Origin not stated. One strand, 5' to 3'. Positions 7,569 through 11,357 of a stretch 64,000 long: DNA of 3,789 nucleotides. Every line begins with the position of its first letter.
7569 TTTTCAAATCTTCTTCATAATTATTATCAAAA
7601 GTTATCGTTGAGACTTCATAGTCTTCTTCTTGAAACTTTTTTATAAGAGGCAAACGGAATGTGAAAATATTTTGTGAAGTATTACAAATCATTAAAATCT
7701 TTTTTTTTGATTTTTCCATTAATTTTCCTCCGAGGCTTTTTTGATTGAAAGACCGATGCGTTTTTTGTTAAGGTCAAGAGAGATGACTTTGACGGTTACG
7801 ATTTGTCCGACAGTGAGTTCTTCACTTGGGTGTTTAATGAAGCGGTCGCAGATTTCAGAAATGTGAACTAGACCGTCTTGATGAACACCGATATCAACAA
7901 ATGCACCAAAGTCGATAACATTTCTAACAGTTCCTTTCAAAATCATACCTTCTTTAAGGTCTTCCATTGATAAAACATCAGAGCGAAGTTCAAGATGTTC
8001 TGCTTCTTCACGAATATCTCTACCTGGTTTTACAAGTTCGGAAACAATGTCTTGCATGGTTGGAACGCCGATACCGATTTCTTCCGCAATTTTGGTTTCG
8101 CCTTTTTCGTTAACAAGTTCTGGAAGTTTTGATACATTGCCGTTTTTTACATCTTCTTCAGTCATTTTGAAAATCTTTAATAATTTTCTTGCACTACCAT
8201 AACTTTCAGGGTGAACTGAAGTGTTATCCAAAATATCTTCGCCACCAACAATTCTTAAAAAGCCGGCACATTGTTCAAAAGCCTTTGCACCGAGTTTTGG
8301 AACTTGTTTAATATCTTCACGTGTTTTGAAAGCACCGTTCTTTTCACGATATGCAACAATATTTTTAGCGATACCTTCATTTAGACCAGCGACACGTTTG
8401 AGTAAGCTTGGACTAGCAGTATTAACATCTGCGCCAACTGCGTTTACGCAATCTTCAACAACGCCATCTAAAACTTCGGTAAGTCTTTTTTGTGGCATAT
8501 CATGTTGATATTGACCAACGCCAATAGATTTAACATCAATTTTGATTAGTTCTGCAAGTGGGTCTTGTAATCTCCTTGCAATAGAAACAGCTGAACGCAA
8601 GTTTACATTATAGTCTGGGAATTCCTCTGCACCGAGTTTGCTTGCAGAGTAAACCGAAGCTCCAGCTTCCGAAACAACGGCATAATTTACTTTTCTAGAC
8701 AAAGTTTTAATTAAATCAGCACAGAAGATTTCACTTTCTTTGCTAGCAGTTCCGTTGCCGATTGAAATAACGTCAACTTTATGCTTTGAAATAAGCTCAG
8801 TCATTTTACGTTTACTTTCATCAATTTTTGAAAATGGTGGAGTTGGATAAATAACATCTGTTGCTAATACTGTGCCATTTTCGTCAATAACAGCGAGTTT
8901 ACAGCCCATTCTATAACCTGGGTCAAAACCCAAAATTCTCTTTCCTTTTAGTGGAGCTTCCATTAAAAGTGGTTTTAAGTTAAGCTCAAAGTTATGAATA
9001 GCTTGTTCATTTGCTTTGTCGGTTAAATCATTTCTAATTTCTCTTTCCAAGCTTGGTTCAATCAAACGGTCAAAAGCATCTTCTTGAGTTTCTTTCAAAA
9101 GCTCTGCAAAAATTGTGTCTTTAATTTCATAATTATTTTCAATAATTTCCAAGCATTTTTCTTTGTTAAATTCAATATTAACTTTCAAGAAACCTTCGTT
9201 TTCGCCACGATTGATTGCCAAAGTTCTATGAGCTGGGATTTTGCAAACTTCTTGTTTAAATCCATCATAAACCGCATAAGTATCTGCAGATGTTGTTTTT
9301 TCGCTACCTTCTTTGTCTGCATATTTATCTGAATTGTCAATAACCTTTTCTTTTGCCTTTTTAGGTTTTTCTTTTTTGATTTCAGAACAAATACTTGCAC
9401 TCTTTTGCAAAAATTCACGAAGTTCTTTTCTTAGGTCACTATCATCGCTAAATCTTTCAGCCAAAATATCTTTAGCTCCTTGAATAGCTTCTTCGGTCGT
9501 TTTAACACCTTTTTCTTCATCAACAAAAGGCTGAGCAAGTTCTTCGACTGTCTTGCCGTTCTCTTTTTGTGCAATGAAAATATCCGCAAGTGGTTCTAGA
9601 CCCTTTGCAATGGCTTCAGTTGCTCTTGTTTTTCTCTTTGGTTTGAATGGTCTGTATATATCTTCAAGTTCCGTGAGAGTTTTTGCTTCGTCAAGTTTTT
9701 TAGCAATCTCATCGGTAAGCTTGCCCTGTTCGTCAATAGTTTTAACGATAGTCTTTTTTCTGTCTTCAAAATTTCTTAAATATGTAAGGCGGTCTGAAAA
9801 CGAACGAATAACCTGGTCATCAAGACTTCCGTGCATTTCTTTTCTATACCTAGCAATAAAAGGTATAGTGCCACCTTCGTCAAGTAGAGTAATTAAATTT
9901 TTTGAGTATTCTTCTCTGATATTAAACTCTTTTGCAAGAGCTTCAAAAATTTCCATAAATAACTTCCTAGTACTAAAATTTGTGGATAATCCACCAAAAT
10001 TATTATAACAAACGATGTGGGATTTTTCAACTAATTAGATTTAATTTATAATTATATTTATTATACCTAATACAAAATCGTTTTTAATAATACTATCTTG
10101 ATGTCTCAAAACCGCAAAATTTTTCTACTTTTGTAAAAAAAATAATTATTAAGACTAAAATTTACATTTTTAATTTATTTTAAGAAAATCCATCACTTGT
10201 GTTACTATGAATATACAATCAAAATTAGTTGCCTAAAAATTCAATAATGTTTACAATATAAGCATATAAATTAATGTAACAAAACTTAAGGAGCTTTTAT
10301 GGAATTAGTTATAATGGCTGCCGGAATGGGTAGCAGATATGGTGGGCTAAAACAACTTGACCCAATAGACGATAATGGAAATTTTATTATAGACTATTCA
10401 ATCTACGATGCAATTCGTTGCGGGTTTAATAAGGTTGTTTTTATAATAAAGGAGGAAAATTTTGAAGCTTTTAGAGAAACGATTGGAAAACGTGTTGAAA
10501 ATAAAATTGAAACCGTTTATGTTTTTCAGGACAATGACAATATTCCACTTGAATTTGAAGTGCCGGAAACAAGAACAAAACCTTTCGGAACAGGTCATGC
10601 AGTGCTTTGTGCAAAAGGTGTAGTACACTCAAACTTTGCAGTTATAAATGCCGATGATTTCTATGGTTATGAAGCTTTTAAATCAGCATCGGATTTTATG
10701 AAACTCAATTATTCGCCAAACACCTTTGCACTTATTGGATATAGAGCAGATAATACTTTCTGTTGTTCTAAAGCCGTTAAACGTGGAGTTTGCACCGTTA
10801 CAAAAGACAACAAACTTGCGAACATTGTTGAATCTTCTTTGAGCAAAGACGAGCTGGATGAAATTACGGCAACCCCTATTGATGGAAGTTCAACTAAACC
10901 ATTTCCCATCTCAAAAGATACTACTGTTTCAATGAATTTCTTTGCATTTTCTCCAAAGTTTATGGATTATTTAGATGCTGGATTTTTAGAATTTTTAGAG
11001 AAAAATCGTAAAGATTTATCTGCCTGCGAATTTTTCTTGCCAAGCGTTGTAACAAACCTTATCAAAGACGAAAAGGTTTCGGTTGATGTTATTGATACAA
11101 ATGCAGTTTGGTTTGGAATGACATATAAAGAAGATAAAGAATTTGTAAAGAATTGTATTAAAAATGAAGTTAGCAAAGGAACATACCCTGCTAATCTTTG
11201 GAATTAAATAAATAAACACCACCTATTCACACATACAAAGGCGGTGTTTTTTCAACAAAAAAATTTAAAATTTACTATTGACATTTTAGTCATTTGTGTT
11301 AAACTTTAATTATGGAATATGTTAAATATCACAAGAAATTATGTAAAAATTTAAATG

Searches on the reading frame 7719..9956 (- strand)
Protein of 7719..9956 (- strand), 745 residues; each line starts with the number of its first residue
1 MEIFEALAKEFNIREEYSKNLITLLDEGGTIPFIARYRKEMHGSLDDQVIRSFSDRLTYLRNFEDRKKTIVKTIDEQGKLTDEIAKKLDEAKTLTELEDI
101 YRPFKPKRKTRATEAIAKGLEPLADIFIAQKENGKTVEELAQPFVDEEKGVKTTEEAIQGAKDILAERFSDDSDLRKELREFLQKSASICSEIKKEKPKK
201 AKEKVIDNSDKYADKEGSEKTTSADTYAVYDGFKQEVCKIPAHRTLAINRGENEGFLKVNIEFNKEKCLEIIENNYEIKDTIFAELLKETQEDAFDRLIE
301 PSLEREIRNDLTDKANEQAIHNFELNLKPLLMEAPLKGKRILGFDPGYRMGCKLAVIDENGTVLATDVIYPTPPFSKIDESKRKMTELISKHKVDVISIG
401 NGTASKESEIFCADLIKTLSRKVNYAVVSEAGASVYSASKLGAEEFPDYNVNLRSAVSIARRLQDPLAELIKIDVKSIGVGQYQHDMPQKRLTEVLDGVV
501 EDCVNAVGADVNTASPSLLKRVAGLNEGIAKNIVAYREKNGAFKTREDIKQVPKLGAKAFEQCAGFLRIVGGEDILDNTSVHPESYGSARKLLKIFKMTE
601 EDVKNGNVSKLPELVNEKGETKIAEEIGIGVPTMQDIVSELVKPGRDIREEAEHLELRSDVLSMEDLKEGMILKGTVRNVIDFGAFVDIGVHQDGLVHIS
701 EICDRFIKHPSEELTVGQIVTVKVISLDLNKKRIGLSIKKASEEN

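Call 65: search_protein_families(library=pfam, proteins=[window:7719-9956:-], max_evalue=0.00001)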
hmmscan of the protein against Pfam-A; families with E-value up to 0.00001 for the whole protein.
window:7719-9956:- (745 aa): 9 families
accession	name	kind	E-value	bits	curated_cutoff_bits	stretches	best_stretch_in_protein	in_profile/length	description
PF16921.10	Tex_YqgF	-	2.7e-53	180.2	27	1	339-464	1-126/126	Tex protein YqgF-like domain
PF22706.1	Tex_central_region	-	1.1e-29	104.2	27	2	136-201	5-70/178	Tex central region-like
PF09371.15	Tex_N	-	3.6e-28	97.5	32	1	1-75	1-75/75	Tex-like protein N-terminal domain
PF12836.13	HHH_3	-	4e-28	97.7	27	1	504-568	1-65/65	Helix-hairpin-helix motif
PF00575.29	S1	-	2.4e-18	66.7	22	1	667-739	2-74/74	S1 RNA binding domain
PF17674.7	HHH_9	-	2.3e-17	64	23.1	1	575-649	2-70/70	HHH domain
PF23459.1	S1_RRP5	-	2.4e-11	44.5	27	1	667-737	1-71/72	RRP5 S1 domain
PF14639.11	YqgF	-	1.6e-07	31.7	35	1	384-471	54-147/150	Holliday-junction resolvase-like of SPT6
PF14635.12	HHH_7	-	3e-07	31.2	27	1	474-569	2-103/104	Helix-hairpin-helix motif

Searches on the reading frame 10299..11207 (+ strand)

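Call 12: search_protein_families(library=pfam, proteins=[window:10299-11207:+], max_evalue=0.00001)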
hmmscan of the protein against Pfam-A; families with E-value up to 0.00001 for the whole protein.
window:10299-11207:+ (302 aa): 1 family
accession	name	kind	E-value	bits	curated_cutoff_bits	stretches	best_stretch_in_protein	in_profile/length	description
PF00483.29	NTP_transferase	-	6e-08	33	21.2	1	4-148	3-138/245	Nucleotidyl transferase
